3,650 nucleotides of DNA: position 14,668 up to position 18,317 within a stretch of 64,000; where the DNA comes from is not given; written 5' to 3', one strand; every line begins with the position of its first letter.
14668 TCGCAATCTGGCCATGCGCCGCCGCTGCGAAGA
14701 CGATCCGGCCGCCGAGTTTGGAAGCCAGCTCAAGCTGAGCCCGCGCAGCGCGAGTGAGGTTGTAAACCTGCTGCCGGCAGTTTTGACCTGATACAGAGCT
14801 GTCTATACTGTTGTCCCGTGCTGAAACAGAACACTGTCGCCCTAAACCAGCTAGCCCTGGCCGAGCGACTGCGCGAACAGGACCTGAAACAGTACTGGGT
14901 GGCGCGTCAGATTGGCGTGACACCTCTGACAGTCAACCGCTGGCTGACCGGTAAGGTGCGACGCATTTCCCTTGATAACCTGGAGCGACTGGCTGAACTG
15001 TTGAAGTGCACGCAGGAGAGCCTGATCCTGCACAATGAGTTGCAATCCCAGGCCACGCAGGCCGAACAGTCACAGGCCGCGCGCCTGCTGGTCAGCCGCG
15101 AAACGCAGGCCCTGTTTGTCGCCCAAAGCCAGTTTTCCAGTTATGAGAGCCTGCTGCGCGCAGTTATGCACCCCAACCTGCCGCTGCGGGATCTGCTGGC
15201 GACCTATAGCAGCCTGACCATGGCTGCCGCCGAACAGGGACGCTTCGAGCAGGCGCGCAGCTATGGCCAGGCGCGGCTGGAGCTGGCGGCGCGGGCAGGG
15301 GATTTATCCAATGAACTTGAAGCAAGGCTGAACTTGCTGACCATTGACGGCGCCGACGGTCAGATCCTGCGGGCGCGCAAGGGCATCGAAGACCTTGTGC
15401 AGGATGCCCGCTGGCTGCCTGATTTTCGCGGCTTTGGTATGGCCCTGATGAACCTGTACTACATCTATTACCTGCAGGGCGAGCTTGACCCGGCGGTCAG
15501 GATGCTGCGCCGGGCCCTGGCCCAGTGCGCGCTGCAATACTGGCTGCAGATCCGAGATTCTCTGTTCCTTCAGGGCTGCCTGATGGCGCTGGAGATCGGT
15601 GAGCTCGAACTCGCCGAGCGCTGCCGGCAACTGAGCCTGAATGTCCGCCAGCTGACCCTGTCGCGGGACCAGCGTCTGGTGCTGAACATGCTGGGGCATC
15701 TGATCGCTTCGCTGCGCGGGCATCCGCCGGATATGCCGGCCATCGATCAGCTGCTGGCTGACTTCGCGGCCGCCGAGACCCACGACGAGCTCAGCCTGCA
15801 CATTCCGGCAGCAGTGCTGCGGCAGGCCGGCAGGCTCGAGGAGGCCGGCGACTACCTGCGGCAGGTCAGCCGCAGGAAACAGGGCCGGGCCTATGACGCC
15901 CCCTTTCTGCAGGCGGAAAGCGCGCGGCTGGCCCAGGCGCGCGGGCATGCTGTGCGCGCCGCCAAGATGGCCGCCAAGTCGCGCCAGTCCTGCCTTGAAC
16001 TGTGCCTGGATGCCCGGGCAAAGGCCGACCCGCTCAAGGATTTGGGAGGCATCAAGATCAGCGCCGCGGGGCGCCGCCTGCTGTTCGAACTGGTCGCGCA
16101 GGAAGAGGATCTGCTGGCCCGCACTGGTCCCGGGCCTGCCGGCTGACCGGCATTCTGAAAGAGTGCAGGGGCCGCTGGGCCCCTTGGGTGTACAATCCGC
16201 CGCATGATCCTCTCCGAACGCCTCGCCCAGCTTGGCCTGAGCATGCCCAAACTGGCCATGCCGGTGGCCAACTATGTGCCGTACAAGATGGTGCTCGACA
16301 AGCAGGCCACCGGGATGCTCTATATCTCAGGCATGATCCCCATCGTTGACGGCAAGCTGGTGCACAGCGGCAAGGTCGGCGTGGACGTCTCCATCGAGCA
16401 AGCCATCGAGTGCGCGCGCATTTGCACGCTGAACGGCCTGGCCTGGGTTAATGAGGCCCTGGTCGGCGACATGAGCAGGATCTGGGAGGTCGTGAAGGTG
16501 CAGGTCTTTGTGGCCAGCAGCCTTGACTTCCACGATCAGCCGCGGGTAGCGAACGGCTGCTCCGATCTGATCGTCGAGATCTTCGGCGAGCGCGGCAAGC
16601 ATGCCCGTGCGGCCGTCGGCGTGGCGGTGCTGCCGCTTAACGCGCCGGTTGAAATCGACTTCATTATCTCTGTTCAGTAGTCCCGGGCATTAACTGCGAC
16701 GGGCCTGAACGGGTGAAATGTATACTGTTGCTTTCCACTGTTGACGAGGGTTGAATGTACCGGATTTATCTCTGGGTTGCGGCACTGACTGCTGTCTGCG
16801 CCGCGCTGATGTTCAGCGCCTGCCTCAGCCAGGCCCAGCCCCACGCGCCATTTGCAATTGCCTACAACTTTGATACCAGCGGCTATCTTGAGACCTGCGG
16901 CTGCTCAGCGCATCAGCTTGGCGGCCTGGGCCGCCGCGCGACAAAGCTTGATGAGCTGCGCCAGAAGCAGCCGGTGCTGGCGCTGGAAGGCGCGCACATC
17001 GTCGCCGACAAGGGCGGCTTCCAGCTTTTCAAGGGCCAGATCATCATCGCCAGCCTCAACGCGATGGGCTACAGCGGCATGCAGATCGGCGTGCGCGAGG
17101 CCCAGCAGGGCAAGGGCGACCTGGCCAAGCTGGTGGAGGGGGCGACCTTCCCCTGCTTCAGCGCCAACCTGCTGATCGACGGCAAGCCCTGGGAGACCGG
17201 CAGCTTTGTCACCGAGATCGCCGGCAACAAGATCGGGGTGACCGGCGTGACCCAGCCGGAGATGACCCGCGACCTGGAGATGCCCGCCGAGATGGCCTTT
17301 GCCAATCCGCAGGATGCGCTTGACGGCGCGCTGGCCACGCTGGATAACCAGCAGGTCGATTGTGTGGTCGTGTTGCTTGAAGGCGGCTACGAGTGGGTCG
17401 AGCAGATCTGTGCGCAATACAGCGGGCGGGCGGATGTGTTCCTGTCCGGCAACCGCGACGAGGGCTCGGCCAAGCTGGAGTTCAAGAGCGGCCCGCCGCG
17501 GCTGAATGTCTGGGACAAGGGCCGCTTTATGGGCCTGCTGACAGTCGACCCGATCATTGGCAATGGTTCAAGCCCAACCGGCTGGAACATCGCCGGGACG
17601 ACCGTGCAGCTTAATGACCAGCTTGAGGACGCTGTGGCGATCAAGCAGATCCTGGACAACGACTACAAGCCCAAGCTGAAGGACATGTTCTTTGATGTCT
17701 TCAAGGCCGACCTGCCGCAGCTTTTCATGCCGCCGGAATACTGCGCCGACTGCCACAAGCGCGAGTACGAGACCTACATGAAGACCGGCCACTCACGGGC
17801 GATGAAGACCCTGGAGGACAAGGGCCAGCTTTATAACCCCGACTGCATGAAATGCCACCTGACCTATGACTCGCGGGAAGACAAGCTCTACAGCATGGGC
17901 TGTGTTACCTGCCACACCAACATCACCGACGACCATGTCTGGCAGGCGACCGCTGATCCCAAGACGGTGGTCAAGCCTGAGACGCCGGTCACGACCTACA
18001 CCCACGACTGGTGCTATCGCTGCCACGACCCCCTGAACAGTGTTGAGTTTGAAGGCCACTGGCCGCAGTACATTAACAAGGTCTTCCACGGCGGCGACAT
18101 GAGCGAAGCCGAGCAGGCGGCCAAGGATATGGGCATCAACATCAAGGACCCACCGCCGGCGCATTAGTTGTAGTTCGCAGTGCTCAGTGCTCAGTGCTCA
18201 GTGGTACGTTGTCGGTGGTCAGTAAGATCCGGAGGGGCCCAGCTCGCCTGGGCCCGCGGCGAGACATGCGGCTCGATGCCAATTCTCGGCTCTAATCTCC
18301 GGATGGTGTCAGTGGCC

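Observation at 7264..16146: Head-to-tail array of six paralogous XRE-HTH + TPR-like regulators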

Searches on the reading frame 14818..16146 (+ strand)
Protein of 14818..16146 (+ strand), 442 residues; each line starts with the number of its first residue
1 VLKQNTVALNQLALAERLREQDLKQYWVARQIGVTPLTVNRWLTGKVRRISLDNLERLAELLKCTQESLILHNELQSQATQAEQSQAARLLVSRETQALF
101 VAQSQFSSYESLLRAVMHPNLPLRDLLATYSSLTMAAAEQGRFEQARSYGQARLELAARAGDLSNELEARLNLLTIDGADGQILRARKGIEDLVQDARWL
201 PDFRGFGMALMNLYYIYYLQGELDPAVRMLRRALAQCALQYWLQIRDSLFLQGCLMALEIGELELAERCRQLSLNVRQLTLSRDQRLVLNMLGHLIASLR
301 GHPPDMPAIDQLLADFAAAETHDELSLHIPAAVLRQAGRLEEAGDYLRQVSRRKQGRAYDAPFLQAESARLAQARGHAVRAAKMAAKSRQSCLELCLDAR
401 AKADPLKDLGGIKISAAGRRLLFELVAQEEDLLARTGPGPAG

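Call 4: search_protein_families(library=pfam, proteins=[window:14818-16146:+], max_evalue=1)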
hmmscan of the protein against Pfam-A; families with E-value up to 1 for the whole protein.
window:14818-16146:+ (442 aa): 9 families
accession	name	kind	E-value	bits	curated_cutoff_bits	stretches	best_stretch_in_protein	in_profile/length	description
PF13443.12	HTH_26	-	3.1e-09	37.4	22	1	14-66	2-54/63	Cro/C1-type HTH DNA-binding domain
PF01381.28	HTH_3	-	3.8e-08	33.7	23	1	15-65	2-51/55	Helix-turn-helix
PF13560.12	HTH_31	-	8.7e-06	26.4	27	1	17-67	8-59/64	Helix-turn-helix domain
PF13744.12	HTH_37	-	0.0013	18.9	27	1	13-62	22-71/80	Helix-turn-helix domain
PF00515.34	TPR_1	-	0.031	14.5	27.8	0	215-235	9-29/34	Tetratricopeptide repeat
PF17840.6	Tugs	-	0.033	14.8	27.7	1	47-60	32-45/47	Tethering Ubl4a to BAGS domain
PF15943.11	YdaS_toxin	-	0.12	12.7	30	1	28-51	14-36/65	Bacterial toxin YdaS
PF13424.12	TPR_12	-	0.37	11.4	30.1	1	126-184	2-62/77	Tetratricopeptide repeat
PF13374.12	TPR_10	-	0.92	10.1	27.5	1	210-235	5-30/42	Tetratricopeptide repeat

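Call 5: search_protein_families(library=ncbifam, proteins=[window:14818-16146:+], max_evalue=0.1)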
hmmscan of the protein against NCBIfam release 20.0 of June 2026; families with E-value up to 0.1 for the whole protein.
window:14818-16146:+ (442 aa): 6 families
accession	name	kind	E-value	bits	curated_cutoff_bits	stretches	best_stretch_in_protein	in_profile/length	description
NF007257.0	PRK09706.1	subfamily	0.0034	17.2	101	1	14-90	10-85/135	transcriptional repressor DicA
NF041951.1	phage_RstR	subfamily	0.0048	17.2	80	1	17-87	10-80/108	RstR family transcriptional repressor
TIGR02607.1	antidote_HigA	equivalog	0.038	13.8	47.7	0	15-69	13-66/81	HigA family addiction module antitoxin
NF008853.0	PRK11891.1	equivalog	0.06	11.9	560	1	11-115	6-108/430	aspartate carbamoyltransferase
NF053520.1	HK_Porph_FimS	equivalog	0.078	11.2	600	0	138-274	175-311/618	sensor histidine kinase FimS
NF038310.1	lysogeny_AimR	equivalog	0.088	11.8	70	0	16-64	3-50/365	AimR family lysis-lysogeny pheromone receptor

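Call 6: search_protein_families(library=padloc, proteins=[window:14818-16146:+], max_evalue=0.1)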
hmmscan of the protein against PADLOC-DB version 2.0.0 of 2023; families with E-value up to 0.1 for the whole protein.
window:14818-16146:+ (442 aa): 4 families
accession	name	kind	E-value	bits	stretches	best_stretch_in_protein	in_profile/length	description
PDLC01169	TPR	-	1.8e-05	22.3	1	129-236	111-217/252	TPR repeats containing protein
PDLC04775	PDC-M69A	-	0.0016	16.9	1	15-76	13-73/113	-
PDLC03665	Control_protein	-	0.0093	14.2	1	17-75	17-74/77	control protein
PDLC03956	RmrA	-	0.021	11.9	1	25-97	25-95/399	-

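Call 9: find_homologous_proteins(query=window:14818-16146:+)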
Query window:14818-16146:+ (442 aa): 10 proteins with E <= 0.001 among 8000 candidates.
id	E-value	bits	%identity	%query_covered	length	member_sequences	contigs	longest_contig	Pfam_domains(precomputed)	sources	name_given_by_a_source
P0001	1.4e-278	942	100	100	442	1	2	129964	PF01381.29,PF13560.13,PF13443.13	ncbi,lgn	-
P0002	1.3e-138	481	57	98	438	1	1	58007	PF01381.29,PF13443.13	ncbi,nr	ncbi:helix-turn-helix transcriptional regulator [bacterium]|nr:helix-turn-helix transcriptional regu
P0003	3.0e-80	289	42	93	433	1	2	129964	PF13443.13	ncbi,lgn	-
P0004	2.1e-71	259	38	93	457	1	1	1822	PF01381.29,PF13560.13,PF13443.13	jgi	jgi:DNA-binding Xre family transcriptional regulator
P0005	2.3e-71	259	41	93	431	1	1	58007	-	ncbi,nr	ncbi:helix-turn-helix domain-containing protein [bacterium]|nr:helix-turn-helix domain-containing pr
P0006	5.4e-71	258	38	93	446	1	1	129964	PF01381.29,PF13443.13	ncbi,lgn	-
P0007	1.3e-70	257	39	93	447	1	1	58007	PF17874.8,PF01381.29,PF13443.13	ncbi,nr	ncbi:helix-turn-helix domain-containing protein [bacterium]|nr:helix-turn-helix domain-containing pr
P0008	2.3e-69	253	39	99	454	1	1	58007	PF01381.29,PF13443.13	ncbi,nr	ncbi:helix-turn-helix transcriptional regulator [bacterium]|nr:helix-turn-helix transcriptional regu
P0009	5.0e-69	252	41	85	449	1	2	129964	PF13443.13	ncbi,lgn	-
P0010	5.9e-57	212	35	92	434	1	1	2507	PF01381.29,PF13443.13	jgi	jgi:transcriptional regulator with XRE-family HTH domain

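Call 10: find_encoding_contigs(protein=P0002, flank=10000, max_places=4)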
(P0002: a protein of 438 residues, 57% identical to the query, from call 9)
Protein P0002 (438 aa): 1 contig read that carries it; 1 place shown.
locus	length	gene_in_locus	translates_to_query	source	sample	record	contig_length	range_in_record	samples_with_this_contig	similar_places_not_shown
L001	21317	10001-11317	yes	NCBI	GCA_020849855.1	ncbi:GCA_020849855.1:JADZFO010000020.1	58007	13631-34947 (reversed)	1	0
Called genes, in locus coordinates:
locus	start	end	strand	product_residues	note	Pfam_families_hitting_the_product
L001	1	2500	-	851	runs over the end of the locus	PF18911:PKD_4 (faint), PF00801:PKD (faint), PF22352:K319L-like_PKD (faint)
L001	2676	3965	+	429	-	PF01381:HTH_3, PF13443:HTH_26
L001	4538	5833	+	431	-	-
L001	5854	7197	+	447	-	PF01381:HTH_3, PF13443:HTH_26, PF17874:TPR_MalT (weak)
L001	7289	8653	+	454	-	PF01381:HTH_3 (faint), PF13443:HTH_26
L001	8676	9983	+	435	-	PF01381:HTH_3 (weak), PF13443:HTH_26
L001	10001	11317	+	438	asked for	PF01381:HTH_3 (weak), PF13443:HTH_26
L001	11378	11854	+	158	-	PF14588:YjgF_endoribonc, PF01042:Ribonuc_L-PSP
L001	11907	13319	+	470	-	PF14522:Cytochrome_C7 (faint)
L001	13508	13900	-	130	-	-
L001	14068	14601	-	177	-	-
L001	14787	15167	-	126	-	-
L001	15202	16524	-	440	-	PF00404:Dockerin_1 (weak)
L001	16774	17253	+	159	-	PF01475:FUR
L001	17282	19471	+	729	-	PF00141:peroxidase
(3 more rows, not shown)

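Call 11: find_encoding_contigs(protein=P0001, flank=10000, max_places=4)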
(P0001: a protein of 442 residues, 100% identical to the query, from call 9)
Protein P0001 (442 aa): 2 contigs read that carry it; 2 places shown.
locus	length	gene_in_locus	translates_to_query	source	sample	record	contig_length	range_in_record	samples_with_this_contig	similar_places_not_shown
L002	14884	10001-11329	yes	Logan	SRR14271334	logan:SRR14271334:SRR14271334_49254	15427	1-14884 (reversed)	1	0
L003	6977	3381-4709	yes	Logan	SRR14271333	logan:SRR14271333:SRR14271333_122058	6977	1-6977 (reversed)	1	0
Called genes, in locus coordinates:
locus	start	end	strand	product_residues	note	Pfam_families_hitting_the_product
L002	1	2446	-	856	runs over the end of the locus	PF22352:K319L-like_PKD (faint), PF00801:PKD (weak), PF18911:PKD_4 (weak)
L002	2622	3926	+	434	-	PF01381:HTH_3, PF13443:HTH_26, PF13560:HTH_31 (weak)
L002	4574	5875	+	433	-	PF13443:HTH_26 (weak)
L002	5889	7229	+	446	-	PF13443:HTH_26 (weak), PF01381:HTH_3 (weak)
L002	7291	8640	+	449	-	PF13443:HTH_26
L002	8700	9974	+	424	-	PF01381:HTH_3 (weak), PF13443:HTH_26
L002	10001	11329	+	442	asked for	PF01381:HTH_3, PF13443:HTH_26, PF13560:HTH_31 (weak)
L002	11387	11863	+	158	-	PF14588:YjgF_endoribonc, PF01042:Ribonuc_L-PSP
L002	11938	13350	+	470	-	PF14522:Cytochrome_C7 (faint), PF13435:Cytochrome_C554 (weak)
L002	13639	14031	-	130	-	-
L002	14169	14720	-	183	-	-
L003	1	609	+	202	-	?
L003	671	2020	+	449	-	PF13443:HTH_26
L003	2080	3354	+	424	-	PF01381:HTH_3 (weak), PF13443:HTH_26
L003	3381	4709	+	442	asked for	PF01381:HTH_3, PF13443:HTH_26, PF13560:HTH_31 (weak)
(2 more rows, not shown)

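Call 25: find_related_loci(query=A3, collection=genome_contigs, flank=10000)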
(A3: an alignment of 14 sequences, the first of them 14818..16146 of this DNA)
Query A3 (442 aa) in genome_contigs; peptide patterns used: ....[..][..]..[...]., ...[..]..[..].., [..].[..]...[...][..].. (x = any residue, [..] = any of these).
85 stretches matched a pattern; 3 encode a relative of the query (tblastn E <= 1e-3); 2 distinct loci.
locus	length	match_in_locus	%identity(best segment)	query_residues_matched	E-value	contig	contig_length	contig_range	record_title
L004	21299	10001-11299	57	3-434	2e-148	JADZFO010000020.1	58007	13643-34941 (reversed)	MAG: bacterium isolate SJ870 c_000000530100, whole genome shotgun sequence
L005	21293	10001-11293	36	1-424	1e-71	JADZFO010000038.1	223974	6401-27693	MAG: bacterium isolate SJ870 c_000000929547, whole genome shotgun sequence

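Call 55: find_encoding_contigs(protein=P0004, flank=3000, max_places=3)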
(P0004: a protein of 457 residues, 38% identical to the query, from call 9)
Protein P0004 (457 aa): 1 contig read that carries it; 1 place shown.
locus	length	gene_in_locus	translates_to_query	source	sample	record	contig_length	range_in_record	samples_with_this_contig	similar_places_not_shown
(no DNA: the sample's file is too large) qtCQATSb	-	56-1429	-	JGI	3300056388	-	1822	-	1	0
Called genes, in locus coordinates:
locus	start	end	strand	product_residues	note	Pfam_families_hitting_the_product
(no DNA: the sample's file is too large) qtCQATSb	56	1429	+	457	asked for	PF01381:HTH_3 (faint), PF13443:HTH_26, PF13560:HTH_31 (weak)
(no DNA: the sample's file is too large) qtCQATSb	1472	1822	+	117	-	?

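Call 56: find_encoding_contigs(protein=P0010, flank=3000, max_places=3)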
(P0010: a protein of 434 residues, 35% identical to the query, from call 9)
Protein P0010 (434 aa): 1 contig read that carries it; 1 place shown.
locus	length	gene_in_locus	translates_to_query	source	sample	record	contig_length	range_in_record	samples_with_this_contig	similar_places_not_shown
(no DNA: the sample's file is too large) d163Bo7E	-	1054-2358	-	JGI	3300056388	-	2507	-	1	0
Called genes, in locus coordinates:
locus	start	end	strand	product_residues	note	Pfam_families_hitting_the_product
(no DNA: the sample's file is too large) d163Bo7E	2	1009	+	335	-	?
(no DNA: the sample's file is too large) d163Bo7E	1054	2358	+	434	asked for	PF01381:HTH_3 (faint), PF13443:HTH_26 (weak)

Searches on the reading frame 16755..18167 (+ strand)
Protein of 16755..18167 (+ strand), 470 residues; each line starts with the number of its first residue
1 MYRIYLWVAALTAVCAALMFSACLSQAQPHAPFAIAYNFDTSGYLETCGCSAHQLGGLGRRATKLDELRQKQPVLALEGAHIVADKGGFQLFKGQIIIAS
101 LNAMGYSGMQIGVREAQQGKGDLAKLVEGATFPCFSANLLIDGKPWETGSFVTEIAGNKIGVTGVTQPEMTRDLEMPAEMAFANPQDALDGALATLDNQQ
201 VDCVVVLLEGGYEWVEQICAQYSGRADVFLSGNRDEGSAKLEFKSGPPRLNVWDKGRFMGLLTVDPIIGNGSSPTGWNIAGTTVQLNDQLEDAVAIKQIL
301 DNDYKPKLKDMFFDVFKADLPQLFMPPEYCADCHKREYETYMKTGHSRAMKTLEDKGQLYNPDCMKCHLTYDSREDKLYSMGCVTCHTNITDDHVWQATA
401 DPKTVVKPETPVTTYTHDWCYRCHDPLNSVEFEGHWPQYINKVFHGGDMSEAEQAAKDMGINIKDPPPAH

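Call 40: search_protein_families(library=pfam, proteins=[window:16755-18167:+], max_evalue=0.001)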
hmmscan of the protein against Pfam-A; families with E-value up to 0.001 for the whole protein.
window:16755-18167:+ (470 aa): 3 families
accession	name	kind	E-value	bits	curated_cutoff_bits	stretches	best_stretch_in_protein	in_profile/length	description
PF13435.11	Cytochrome_C554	-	3.8e-06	28.2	20.8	1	330-388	2-84/84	Cytochrome c554 and c-prime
PF14522.11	Cytochrome_C7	-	4.4e-06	26.9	24.8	0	329-388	15-67/67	Cytochrome c7 and related cytochrome c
PF22113.1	Mtrc-MtrF_II-IV_dom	-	0.00025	21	30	0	382-429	83-168/176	Outer membrane cytochrome MtrC/MtrF-like, domains II/IV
